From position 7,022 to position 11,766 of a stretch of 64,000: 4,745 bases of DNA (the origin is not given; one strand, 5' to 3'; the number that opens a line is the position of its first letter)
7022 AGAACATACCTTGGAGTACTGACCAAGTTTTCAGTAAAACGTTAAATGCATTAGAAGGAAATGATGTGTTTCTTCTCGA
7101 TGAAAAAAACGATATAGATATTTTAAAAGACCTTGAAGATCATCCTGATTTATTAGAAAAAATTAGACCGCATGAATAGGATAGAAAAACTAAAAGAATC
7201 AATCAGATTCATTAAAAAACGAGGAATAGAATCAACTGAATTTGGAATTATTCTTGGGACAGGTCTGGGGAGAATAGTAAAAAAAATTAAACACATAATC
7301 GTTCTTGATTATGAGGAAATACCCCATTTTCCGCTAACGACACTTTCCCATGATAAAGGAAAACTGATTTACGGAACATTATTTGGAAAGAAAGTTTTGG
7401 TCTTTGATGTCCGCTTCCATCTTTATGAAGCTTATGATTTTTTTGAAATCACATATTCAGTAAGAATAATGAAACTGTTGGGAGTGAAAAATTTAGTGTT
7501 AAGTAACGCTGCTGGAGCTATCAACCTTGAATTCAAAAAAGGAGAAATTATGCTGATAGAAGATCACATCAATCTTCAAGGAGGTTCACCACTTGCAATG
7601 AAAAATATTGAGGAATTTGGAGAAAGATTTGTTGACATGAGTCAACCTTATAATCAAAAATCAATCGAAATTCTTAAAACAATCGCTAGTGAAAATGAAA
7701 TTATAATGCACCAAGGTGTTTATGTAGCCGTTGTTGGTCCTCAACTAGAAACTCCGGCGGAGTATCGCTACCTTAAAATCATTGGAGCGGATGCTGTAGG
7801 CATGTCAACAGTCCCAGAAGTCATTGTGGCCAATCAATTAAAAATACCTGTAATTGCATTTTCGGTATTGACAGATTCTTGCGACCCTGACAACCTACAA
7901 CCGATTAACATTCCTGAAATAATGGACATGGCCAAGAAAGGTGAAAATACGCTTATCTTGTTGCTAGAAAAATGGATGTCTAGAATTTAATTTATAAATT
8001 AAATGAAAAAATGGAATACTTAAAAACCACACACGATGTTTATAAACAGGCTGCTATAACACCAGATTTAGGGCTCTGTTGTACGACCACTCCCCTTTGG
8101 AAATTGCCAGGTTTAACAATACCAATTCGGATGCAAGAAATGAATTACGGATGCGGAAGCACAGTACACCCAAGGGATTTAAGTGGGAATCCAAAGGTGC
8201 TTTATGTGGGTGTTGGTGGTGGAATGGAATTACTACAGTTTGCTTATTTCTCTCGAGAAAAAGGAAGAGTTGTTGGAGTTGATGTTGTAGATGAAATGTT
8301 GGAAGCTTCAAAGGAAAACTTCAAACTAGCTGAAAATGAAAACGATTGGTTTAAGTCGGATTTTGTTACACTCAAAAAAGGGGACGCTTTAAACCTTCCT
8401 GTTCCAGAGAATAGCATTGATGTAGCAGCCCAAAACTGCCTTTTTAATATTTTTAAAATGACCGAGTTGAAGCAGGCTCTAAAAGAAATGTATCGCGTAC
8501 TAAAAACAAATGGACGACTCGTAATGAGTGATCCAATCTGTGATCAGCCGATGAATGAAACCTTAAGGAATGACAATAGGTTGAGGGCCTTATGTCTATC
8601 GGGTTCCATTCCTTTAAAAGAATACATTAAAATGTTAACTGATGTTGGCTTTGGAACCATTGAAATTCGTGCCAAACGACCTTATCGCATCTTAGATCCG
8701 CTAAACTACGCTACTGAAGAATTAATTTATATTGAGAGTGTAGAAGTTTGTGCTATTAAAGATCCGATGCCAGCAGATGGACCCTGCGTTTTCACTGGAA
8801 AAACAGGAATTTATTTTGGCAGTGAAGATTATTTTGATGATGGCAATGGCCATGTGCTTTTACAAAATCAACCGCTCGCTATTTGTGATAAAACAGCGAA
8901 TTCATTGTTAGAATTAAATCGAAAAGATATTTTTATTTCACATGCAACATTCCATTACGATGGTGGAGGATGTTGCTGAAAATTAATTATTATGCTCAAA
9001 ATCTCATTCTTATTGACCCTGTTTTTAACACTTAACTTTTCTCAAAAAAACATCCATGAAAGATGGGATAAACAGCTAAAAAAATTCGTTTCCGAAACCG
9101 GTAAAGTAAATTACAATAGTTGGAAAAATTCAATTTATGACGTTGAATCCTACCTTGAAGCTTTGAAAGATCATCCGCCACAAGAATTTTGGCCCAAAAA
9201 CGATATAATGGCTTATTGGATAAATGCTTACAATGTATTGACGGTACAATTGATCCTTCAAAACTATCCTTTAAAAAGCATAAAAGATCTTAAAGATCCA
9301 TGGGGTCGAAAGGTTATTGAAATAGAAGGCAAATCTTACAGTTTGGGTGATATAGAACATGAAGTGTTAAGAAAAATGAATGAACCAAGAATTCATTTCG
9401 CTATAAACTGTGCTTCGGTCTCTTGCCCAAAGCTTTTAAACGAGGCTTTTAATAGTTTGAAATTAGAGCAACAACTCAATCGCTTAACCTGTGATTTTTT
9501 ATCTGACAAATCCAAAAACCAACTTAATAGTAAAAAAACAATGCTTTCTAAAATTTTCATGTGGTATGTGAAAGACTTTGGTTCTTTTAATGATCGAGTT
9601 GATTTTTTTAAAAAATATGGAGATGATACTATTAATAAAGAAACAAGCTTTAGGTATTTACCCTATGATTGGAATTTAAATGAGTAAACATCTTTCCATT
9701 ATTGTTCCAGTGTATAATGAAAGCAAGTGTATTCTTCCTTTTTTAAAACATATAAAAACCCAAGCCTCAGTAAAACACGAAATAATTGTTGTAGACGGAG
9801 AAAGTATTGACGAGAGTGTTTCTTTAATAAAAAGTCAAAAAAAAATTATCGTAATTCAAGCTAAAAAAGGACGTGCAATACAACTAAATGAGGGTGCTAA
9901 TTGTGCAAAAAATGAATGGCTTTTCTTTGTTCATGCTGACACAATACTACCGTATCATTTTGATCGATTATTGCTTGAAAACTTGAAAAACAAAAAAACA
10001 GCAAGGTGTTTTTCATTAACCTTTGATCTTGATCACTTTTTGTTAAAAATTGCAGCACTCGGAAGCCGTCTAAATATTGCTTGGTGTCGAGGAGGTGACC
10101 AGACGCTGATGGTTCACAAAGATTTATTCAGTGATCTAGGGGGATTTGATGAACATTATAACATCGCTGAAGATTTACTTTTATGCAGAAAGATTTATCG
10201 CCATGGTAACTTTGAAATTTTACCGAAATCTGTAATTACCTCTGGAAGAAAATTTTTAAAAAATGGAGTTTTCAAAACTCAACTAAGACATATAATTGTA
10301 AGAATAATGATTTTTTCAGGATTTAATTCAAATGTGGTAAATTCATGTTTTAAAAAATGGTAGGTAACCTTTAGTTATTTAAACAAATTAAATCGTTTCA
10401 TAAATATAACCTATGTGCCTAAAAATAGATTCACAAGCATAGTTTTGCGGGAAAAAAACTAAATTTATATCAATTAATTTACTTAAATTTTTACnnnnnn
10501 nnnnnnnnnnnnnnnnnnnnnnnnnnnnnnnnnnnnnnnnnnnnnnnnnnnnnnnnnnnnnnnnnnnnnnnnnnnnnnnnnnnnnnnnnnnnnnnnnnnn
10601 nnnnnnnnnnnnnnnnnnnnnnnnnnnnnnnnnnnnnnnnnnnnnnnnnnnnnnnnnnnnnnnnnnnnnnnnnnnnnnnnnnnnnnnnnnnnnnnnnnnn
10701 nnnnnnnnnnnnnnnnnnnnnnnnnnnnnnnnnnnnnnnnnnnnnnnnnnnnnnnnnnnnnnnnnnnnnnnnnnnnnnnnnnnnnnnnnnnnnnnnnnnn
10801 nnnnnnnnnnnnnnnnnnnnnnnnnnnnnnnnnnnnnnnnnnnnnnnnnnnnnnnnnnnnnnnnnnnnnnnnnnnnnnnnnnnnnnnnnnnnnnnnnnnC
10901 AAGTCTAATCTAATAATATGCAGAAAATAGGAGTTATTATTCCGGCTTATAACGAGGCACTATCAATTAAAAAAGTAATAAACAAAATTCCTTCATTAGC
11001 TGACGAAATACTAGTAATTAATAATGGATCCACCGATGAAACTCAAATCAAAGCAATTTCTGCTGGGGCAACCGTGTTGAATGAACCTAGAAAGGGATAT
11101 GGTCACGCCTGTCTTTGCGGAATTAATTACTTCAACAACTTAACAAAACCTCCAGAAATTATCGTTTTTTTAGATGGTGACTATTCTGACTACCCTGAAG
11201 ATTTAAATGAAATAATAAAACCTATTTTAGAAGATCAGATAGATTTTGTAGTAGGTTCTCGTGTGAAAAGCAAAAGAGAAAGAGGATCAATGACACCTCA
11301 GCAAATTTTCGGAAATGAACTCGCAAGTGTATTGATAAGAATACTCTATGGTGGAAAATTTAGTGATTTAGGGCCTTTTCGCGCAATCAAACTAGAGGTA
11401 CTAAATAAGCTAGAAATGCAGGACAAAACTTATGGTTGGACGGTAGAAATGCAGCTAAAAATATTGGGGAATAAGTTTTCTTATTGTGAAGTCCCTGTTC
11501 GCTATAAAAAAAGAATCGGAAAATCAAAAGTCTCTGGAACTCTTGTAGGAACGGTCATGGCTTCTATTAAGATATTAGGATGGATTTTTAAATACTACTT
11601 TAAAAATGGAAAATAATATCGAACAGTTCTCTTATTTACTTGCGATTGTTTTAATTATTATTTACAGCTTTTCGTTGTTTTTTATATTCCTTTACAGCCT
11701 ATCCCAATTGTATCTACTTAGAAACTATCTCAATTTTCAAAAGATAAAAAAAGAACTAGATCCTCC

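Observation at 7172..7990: PNP-family phosphorylase with an Asn-to-Asp base-specificity switch inside the arsenic operon: candidate for the missing adenine-removal step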

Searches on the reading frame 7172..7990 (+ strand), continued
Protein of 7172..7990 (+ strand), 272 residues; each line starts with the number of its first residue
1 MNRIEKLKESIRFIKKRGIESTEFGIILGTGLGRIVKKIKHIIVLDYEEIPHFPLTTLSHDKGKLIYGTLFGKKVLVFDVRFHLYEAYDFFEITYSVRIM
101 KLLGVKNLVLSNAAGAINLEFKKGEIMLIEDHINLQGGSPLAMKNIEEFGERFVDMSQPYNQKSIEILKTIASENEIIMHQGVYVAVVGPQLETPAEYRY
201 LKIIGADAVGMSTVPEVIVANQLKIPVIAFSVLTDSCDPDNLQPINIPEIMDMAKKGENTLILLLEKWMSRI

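Call 40: fold_search(model_id=the predicted structure, library=pdb)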
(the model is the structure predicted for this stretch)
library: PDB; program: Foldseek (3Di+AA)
matches with E <= 10: 1327; with E <= 0.001: 664
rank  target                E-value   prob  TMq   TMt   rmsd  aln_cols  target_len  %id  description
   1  4lna                  8.0e-36  1.00  0.93  0.94   1.7       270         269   46  CRYSTAL STRUCTURE OF purine nucleoside phosphorylase I from Spirosoma linguale DSM 74, NYSGRC Target 029362 (released 2013-07-24)
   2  4m1e_A                3.7e-35  1.00  0.94  0.94   1.8       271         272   43  Crystal structure of purine nucleoside phosphorylase I from Planctomyces limnophilus DSM 3776, NYSGRC Target 029364. (released 2013-08-21)
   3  4m1e_B                5.0e-35  1.00  0.94  0.93   1.8       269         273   43  Crystal structure of purine nucleoside phosphorylase I from Planctomyces limnophilus DSM 3776, NYSGRC Target 029364. (released 2013-08-21)
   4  4m1e_E                1.4e-34  1.00  0.93  0.93   1.8       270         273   43  Crystal structure of purine nucleoside phosphorylase I from Planctomyces limnophilus DSM 3776, NYSGRC Target 029364. (released 2013-08-21)
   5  8swt_A                6.7e-33  1.00  0.93  0.91   1.8       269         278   42  Structure of Bacteroides fragilis PNP bound to transition state analog IMMUCILLIN H and sulfate (released 2023-10-18)
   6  8swu_C                9.6e-33  1.00  0.92  0.93   1.9       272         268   43  Structure of Clostridium perfringens PNP bound to transition state analog IMMUCILLIN H and sulfate (released 2023-10-18)
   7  8swu_A                1.0e-32  1.00  0.92  0.93   1.8       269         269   43  Structure of Clostridium perfringens PNP bound to transition state analog IMMUCILLIN H and sulfate (released 2023-10-18)
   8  8swu_B                1.1e-32  1.00  0.92  0.93   2.0       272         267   43  Structure of Clostridium perfringens PNP bound to transition state analog IMMUCILLIN H and sulfate (released 2023-10-18)
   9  8swt_B                1.5e-32  1.00  0.93  0.93   1.8       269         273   42  Structure of Bacteroides fragilis PNP bound to transition state analog IMMUCILLIN H and sulfate (released 2023-10-18)
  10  4ns1_A                1.8e-32  1.00  0.89  0.90   2.4       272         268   39  Crystal structure of purine nucleoside phosphorylase from Porphyromonas gingivalis ATCC 33277, NYSGRC Target 30972 (released 2013-12-25)
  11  4ns1_B                4.2e-32  1.00  0.89  0.89   2.4       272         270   39  Crystal structure of purine nucleoside phosphorylase from Porphyromonas gingivalis ATCC 33277, NYSGRC Target 30972 (released 2013-12-25)
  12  4ns1_D                5.7e-32  1.00  0.88  0.89   2.5       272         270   39  Crystal structure of purine nucleoside phosphorylase from Porphyromonas gingivalis ATCC 33277, NYSGRC Target 30972 (released 2013-12-25)
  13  4nsn_A                1.1e-31  1.00  0.91  0.91   2.2       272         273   39  Crystal structure of purine nucleoside phosphorylase from Porphyromonas gingivalis ATCC 33277, NYSGRC Target 030972, o (released 2013-12-25)
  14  4ns1_C                1.9e-31  1.00  0.88  0.90   2.4       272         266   39  Crystal structure of purine nucleoside phosphorylase from Porphyromonas gingivalis ATCC 33277, NYSGRC Target 30972 (released 2013-12-25)
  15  6tk9_A                4.3e-31  1.00  0.94  0.94   1.9       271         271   34  Purine-nucleoside phosphorylase from Thermus thermophilus (released 2020-12-16)
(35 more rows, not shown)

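Call 66: find_encoding_contigs(protein=P0015, flank=8000, max_places=1)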
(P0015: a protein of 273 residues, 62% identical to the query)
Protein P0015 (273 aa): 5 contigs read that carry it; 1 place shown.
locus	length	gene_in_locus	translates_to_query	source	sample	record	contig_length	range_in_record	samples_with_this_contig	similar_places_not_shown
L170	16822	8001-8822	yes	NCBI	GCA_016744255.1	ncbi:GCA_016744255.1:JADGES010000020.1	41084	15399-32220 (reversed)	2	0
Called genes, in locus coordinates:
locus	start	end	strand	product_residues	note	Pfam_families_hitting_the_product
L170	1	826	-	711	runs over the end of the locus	PF13623:SurA_N_2, PF13624:SurA_N_3, PF13145:Rotamase_2 (faint), PF13616:Rotamase_3, PF00639:Rotamase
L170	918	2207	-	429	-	PF01595:CNNM, PF00571:CBS (faint), PF03471:CorC_HlyC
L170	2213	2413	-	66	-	-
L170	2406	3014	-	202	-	PF06835:LptC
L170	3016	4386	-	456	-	-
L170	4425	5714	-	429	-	-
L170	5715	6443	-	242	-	PF03309:Pan_kinase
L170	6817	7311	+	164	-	PF00581:Rhodanese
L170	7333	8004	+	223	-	PF01983:CofC (weak), PF09837:DUF2064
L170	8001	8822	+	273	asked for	PF01048:PNP_UDP_1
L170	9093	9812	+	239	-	PF04784:DUF547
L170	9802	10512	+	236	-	PF00535:Glycos_transf_2, PF10111:Glyco_tranf_2_2 (weak)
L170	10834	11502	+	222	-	PF00849:PseudoU_synth_2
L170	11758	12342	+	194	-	PF12844:HTH_19 (weak), PF13560:HTH_31, PF01381:HTH_3, PF13443:HTH_26 (weak), PF09685:MamF_MmsF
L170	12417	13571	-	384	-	PF05222:AlaDh_PNT_N, PF01262:AlaDh_PNT_C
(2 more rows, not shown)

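Call 67: find_encoding_contigs(protein=P0099, flank=8000, max_places=1)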
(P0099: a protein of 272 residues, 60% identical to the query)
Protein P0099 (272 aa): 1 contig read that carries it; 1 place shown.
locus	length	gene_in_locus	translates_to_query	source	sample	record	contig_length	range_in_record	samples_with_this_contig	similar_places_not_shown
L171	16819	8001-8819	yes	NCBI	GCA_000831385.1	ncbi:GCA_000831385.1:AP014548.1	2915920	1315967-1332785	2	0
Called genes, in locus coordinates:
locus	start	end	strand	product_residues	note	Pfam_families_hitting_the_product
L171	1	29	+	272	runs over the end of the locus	PF01036:Bac_rhodopsin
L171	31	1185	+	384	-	PF10011:DUF2254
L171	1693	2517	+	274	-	PF00702:Hydrolase (faint), PF05116:S6PP, PF08282:Hydrolase_3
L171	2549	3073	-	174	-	-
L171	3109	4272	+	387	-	PF12895:ANAPC3 (faint), PF00515:TPR_1 (faint), PF07719:TPR_2 (faint), PF13174:TPR_6 (faint), PF13181:TPR_8 (faint), PF13424:TPR_12 (faint), PF23914:TPR_CcmH_CycH (weak), PF14559:TPR_19 (weak), +7 more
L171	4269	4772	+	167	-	-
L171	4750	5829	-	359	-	PF00535:Glycos_transf_2, PF13641:Glyco_tranf_2_3, PF13506:Glyco_transf_21, PF13632:Glyco_trans_2_3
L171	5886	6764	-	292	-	PF03706:LPG_synthase_TM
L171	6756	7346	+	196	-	PF02075:RuvC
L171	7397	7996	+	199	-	PF01983:CofC (weak), PF09837:DUF2064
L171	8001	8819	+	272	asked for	PF01048:PNP_UDP_1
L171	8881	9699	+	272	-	PF04784:DUF547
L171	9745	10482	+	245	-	PF00535:Glycos_transf_2, PF10111:Glyco_tranf_2_2 (weak)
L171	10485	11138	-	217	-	PF01966:HD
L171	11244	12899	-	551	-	PF17900:Peptidase_M1_N (faint), PF01433:Peptidase_M1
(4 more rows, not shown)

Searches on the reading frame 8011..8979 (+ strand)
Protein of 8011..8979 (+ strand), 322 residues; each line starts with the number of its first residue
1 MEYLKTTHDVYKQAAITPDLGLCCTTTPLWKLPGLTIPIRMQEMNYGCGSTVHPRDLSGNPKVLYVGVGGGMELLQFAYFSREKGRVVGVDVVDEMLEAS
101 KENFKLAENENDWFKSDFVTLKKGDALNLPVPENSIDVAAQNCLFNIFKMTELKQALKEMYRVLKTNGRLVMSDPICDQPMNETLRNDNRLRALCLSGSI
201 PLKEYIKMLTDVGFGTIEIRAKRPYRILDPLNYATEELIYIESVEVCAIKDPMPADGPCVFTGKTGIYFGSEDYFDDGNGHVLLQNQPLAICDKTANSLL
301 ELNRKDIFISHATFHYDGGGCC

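Call 3: search_protein_families(library=ncbifam, proteins=[window:8011-8979:+], max_evalue=0.00001)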
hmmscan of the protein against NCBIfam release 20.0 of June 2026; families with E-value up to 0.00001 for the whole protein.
window:8011-8979:+ (322 aa): 19 families
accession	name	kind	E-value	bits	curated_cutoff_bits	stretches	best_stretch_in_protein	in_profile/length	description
NF038099.1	AsSugarArsM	exception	1.7e-167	556.5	400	1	3-322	2-321/321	arsenosugar biosynthesis arsenite methyltransferase ArsM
NF008823.0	PRK11873.1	subfamily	1.2e-35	123.3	263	1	43-236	61-245/272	arsenite methyltransferase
NF040538.1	methyl_ArsM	equivalog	1.1e-26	93.9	500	1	131-252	167-282/356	arsinothricin biosynthesis methyltransferase ArsM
NF041536.1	ArsM_DUF2284_UU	exception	4.2e-25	88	575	1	55-222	72-230/459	arsenite methyltransferase/DUF2284 domain selenoprotein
NF041537.1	ArsM_AhpD_UU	exception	7.8e-25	87.4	510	1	56-220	73-228/345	arsenite methyltransferase/AhpD domain selenoprotein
NF047649.1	MTase_UXPK_star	exception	1.7e-22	79.8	460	1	57-243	75-249/283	methyltransferase/UXPK-star double selenoprotein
NF040539.1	AST_met_ArsM_2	exception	2.8e-20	73.3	240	1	61-219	58-210/262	putative arsinothricin biosynthesis methyltransferase ArsM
NF045667.1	MTase_DVU1556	equivalog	4.1e-15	55.8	155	1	60-216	23-162/213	DVU_1556 family methyltransferase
TIGR01934.1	MenG_MenH_UbiE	subfamily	4.7e-13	48.9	158.35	1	60-174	40-143/223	ubiquinone/menaquinone biosynthesis methyltransferase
NF001244.0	PRK00216.1-5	equivalog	6.2e-13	48.6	216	1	62-174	51-155/236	bifunctional demethylmenaquinone methyltransferase/2-methoxy-6-polyprenyl-1,4-benzoquinol methylase UbiE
NF001240.0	PRK00216.1-1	equivalog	1.7e-10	40.4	378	1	61-174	65-170/251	bifunctional demethylmenaquinone methyltransferase/2-methoxy-6-polyprenyl-1,4-benzoquinol methylase UbiE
NF001243.0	PRK00216.1-4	equivalog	2.5e-10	40.1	235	1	61-173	49-152/237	demethylmenaquinone methyltransferase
NF052510.1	methyltran_MpqE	exception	4.2e-10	39.4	335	1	60-186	47-163/234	methyl-plastoquinone biosynthesis methyltransferase MpqE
NF043040.1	corrin_prot_MT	hypoth_equivalog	2.1e-09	37.1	180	1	61-177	43-152/216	corrinoid protein-associated methyltransferase CpaM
TIGR02752.1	MenG_heptapren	equivalog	6.9e-09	35.6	419.85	1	62-173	48-150/231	demethylmenaquinone methyltransferase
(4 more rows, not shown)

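Call 4: search_protein_families(library=pfam, proteins=[window:8011-8979:+], max_evalue=0.00001)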
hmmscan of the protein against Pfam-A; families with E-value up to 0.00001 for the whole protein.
window:8011-8979:+ (322 aa): 5 families
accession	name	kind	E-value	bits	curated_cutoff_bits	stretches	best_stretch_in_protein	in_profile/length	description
PF08241.18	Methyltransf_11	-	9.8e-17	61.8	21.2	1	64-172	1-95/95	Methyltransferase domain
PF13847.12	Methyltransf_31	-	4.7e-16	59.2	27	1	59-192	3-129/145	Methyltransferase domain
PF13649.12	Methyltransf_25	-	2.5e-14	54.2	27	1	63-168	1-97/97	Methyltransferase domain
PF01209.24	Ubie_methyltran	-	1.4e-10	41.4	20.1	1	60-172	49-151/233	ubiE/COQ5 methyltransferase family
PF08242.18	Methyltransf_12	-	1.6e-06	29.2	30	1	66-170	3-98/98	Methyltransferase domain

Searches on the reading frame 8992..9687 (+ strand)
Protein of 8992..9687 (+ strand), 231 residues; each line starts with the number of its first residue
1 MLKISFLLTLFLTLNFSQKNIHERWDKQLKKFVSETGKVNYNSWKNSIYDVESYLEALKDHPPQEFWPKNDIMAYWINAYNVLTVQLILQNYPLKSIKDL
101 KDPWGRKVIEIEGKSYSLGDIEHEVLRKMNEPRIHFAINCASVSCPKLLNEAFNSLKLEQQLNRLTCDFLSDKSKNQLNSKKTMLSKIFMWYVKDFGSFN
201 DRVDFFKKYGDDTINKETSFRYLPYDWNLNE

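Call 3: search_protein_families(library=ncbifam, proteins=[window:8992-9687:+], max_evalue=0.00001)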
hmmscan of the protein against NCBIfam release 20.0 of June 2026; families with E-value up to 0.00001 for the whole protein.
window:8992-9687:+ (231 aa): 0 families

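Call 4: search_protein_families(library=pfam, proteins=[window:8992-9687:+], max_evalue=0.00001)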
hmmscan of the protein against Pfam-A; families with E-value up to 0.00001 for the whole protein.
window:8992-9687:+ (231 aa): 1 family
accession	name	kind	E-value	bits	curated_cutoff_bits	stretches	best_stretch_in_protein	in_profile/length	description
PF04784.19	DUF547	-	3.8e-26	92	27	1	67-170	4-125/125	Protein of unknown function, DUF547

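Call 52: search_solved_structures(query=window:8992-9684:+, max_evalue=0.1)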
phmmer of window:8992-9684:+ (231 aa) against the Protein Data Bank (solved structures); distinct sequences matched with E-value up to 0.1: 0.

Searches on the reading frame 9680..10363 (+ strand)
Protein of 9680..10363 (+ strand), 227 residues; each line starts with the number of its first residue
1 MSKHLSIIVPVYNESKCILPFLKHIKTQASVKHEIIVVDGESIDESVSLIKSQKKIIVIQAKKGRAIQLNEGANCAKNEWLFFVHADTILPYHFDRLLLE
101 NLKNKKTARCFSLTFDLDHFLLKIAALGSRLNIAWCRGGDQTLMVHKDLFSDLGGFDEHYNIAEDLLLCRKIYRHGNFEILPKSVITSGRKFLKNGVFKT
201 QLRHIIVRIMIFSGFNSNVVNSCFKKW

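Call 3: search_protein_families(library=ncbifam, proteins=[window:9680-10363:+], max_evalue=0.00001)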
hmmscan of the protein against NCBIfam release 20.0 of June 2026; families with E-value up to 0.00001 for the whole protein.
window:9680-10363:+ (227 aa): 9 families
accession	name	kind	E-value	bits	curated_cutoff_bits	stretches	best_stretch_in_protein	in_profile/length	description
TIGR04283.1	glyco_like_mftF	equivalog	2.5e-64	216.9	182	1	5-219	1-216/221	TIGR04283 family arsenosugar biosynthesis glycosyltransferase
NF007482.0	PRK10073.1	equivalog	1.3e-12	47.4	423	1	3-99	6-108/334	glycosyltransferase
TIGR03937.1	PgaC_IcaA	equivalog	1.3e-12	47.4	422.3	1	4-106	46-154/407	poly-beta-1,6-N-acetyl-D-glucosamine synthase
TIGR03965.1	mycofact_glyco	equivalog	3.5e-10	39.4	280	1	4-90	75-167/467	mycofactocin biosynthesis glycosyltransferase MftF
NF041875.1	EPS_EpsD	equivalog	2.7e-09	36.9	370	0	5-90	1-92/325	exopolysaccharide biosynthesis glycosyltransferase EpsD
TIGR04182.1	glyco_TIGR04182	equivalog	1.1e-07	31.6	325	1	6-102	3-97/293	S-layer glycoprotein N-glycosyltransferase AglJ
NF047683.1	TeichurnBiosyTuaG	equivalog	2.9e-07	30.4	400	1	3-108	6-117/252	teichuronic acid biosynthesis protein TuaG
NF045692.1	OglycostaseCruG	equivalog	1e-06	27.9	600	1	4-54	42-92/386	2'-O-glycosyltransferase CruG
TIGR04195.1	S_glycosyl_SunS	equivalog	2.8e-06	26.5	350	1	10-88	64-142/421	SunS family peptide S-glycosyltransferase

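Call 4: search_protein_families(library=pfam, proteins=[window:9680-10363:+], max_evalue=0.00001)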
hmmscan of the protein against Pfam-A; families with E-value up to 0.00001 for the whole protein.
window:9680-10363:+ (227 aa): 2 families
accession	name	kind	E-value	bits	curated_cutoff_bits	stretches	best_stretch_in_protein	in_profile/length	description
PF00535.33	Glycos_transf_2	-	1.2e-18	68.1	23.3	1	6-106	1-108/168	Glycosyl transferase family 2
PF10111.15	Glyco_tranf_2_2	-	2e-07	31.2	27.3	0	6-89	1-93/276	Glycosyltransferase like family 2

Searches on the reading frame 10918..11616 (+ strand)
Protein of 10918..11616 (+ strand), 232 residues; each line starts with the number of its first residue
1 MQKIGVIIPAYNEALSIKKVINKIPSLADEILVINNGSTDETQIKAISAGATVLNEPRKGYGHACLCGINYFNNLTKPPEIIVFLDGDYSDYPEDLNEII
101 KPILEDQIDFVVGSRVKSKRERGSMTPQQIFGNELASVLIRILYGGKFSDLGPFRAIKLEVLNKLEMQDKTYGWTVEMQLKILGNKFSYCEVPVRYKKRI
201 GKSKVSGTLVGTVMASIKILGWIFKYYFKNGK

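Call 3: search_protein_families(library=ncbifam, proteins=[window:10918-11616:+], max_evalue=0.00001)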
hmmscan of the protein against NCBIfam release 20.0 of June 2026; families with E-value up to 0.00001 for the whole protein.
window:10918-11616:+ (232 aa): 5 families
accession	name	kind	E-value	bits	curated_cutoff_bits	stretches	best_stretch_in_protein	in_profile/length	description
TIGR04182.1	glyco_TIGR04182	equivalog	3.2e-33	115.4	325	1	4-205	2-199/293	S-layer glycoprotein N-glycosyltransferase AglJ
NF058614.1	PPMAGASynPpgS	equivalog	6e-18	65.1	370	1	6-128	4-126/226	polyprenyl-phospho-N-acetylgalactosaminyl synthase PpgS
NF041391.1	DPhHxTase_Halo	equivalog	7.6e-16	57.7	375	1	10-212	3-199/213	dolichyl-phosphate hexose transferase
NF010496.0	PRK13915.1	equivalog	2.1e-13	50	262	1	2-114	31-154/307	glucosyl-3-phosphoglycerate synthase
TIGR04283.1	glyco_like_mftF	equivalog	3.5e-08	33.3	182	1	4-145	1-137/221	TIGR04283 family arsenosugar biosynthesis glycosyltransferase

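Call 4: search_protein_families(library=pfam, proteins=[window:10918-11616:+], max_evalue=0.00001)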
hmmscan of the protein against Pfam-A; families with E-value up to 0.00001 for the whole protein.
window:10918-11616:+ (232 aa): 1 family
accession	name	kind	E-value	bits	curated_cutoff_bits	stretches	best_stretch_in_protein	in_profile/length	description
PF00535.33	Glycos_transf_2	-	1.3e-20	74.5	23.3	1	6-164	2-166/168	Glycosyl transferase family 2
